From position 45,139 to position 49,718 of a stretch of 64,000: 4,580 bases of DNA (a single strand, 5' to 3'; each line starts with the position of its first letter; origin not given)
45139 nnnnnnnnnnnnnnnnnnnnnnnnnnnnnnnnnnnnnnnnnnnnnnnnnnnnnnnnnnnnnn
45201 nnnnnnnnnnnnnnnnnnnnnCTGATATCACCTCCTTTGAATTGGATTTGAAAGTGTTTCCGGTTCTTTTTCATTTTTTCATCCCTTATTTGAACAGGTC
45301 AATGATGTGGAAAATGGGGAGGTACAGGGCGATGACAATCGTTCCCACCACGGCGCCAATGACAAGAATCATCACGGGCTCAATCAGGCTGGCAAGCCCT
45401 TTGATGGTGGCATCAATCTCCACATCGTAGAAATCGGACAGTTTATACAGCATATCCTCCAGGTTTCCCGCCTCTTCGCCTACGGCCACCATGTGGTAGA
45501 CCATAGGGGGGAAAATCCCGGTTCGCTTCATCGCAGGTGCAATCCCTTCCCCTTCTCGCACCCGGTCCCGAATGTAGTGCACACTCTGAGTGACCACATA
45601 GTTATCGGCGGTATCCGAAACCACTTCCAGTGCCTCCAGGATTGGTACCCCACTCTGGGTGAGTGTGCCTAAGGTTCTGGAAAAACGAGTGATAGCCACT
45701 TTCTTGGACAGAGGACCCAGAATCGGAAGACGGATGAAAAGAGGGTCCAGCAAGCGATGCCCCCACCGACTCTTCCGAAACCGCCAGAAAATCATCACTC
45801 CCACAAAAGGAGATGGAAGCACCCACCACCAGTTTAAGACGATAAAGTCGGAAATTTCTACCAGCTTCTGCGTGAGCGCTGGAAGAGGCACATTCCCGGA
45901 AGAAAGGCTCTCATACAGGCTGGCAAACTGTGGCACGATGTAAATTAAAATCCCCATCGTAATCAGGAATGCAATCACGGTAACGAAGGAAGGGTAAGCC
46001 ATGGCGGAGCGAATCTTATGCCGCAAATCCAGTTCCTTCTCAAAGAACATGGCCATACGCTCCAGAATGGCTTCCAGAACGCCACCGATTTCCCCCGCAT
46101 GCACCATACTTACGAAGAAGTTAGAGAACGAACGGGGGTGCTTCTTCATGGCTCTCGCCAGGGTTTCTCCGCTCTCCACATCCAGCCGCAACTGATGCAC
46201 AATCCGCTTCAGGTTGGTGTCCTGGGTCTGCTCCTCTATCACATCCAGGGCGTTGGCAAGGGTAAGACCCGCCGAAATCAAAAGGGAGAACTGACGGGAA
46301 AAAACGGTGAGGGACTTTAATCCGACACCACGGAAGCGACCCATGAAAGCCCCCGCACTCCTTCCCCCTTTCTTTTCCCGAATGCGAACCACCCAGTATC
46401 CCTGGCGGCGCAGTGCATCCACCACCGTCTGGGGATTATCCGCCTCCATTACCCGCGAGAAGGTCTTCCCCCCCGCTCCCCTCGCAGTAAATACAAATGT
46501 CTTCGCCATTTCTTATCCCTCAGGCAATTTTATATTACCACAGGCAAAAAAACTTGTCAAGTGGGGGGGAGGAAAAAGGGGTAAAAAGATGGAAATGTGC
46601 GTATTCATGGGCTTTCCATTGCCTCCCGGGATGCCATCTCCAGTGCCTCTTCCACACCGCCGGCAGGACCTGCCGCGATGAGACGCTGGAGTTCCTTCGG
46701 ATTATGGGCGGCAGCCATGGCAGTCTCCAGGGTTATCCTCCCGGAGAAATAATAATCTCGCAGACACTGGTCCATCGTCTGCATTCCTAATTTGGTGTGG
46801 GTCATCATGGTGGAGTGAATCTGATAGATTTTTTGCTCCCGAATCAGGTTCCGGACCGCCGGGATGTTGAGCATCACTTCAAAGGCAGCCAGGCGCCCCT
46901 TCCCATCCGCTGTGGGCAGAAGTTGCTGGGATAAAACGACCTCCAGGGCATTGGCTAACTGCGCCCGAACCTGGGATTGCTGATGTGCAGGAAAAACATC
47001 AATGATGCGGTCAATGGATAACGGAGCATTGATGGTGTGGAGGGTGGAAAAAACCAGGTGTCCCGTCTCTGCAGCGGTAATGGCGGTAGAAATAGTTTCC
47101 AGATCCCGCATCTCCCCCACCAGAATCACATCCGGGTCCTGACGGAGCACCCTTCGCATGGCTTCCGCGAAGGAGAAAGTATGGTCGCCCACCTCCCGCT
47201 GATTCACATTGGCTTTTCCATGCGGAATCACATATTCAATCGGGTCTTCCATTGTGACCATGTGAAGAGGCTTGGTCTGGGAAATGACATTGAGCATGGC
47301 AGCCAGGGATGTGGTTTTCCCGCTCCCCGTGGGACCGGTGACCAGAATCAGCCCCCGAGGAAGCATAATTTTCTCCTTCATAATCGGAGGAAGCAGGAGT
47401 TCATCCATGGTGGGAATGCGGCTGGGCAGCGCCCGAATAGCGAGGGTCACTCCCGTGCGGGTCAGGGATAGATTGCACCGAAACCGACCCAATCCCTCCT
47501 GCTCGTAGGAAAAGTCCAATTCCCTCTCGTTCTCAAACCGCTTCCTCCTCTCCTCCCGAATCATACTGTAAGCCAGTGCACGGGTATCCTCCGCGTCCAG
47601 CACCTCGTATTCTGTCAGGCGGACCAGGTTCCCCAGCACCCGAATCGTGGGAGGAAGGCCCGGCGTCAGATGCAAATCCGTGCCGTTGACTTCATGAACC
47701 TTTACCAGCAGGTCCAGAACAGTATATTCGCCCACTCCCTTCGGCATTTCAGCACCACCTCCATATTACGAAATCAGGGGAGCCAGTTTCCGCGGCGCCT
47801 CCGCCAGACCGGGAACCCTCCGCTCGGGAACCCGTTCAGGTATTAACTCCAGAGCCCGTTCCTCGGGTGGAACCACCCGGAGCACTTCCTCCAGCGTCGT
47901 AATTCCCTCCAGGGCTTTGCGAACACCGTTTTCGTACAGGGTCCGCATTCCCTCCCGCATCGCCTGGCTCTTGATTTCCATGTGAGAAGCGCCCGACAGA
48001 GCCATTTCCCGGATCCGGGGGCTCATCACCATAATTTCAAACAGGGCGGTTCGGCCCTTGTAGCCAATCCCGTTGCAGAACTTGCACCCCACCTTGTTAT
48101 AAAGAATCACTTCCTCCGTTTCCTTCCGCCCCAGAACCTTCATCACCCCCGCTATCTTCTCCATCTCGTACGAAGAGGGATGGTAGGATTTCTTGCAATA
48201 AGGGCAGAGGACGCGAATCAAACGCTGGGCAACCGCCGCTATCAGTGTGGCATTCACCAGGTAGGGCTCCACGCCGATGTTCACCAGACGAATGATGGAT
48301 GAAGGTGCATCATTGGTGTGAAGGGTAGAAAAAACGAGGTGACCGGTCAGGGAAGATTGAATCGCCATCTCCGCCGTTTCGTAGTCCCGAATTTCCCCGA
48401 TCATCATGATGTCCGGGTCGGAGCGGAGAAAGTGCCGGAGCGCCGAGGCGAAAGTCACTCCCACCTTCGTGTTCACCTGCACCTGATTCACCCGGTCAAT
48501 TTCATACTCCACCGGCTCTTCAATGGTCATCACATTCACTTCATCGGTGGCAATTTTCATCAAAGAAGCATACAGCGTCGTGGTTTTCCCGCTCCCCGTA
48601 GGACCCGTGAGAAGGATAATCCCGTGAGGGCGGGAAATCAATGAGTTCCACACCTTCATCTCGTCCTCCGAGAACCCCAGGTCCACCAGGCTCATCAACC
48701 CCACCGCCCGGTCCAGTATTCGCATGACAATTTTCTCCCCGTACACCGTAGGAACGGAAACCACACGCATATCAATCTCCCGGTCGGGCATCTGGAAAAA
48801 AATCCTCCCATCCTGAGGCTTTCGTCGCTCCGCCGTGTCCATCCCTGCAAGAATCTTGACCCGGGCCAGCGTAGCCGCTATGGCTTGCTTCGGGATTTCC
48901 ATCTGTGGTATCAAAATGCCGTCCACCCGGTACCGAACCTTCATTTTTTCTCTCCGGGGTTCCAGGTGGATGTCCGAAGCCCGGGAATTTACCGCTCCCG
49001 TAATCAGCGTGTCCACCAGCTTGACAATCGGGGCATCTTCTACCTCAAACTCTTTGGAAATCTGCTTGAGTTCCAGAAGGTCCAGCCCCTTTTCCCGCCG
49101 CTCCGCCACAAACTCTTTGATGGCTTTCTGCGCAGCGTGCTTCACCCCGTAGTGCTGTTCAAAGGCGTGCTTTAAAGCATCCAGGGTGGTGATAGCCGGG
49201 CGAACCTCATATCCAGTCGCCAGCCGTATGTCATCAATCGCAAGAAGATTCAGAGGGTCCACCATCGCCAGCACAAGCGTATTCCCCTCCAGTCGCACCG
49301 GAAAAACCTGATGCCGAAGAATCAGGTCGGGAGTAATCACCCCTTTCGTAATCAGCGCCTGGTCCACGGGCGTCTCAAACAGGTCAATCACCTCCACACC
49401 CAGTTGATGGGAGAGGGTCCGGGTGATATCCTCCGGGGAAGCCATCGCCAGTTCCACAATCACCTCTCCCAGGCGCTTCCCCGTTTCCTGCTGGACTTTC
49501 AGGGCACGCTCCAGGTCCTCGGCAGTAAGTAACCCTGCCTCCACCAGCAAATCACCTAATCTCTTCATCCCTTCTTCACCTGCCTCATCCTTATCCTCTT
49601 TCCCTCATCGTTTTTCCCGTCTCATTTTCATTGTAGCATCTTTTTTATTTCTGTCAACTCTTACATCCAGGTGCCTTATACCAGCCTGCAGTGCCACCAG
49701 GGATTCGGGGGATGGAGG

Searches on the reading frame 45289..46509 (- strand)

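Call 40: search_protein_families(library=pfam, proteins=[window:45289-46509:-], max_evalue=0.00001)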
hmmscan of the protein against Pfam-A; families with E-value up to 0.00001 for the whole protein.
window:45289-46509:- (407 aa): 1 family
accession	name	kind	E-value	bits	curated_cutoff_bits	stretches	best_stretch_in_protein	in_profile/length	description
PF00482.28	T2SSF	-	2.6e-65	218.5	25.2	2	276-398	1-125/125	Type II secretion system (T2SS), protein F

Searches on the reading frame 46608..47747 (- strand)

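Call 87: search_protein_families(library=pfam, proteins=[window:46608-47747:-], max_evalue=0.00001)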
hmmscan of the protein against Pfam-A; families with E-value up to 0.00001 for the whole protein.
window:46608-47747:- (380 aa): 1 family
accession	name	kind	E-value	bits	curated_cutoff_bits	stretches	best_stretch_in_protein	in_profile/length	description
PF00437.27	T2SSE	-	3.6e-47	161.2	24.9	1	123-308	134-288/370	Type II/IV secretion system protein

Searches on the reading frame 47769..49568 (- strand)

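Call 40: search_protein_families(library=pfam, proteins=[window:47769-49568:-], max_evalue=0.00001)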
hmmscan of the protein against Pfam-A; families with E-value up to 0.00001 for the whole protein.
window:47769-49568:- (600 aa): 2 families
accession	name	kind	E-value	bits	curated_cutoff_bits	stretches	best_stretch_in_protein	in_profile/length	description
PF00437.27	T2SSE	-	3.1e-128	428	24.9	1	177-564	4-370/370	Type II/IV secretion system protein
PF05157.20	MshEN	-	2.5e-22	79.1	23.1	1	56-144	1-88/90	MshEN domain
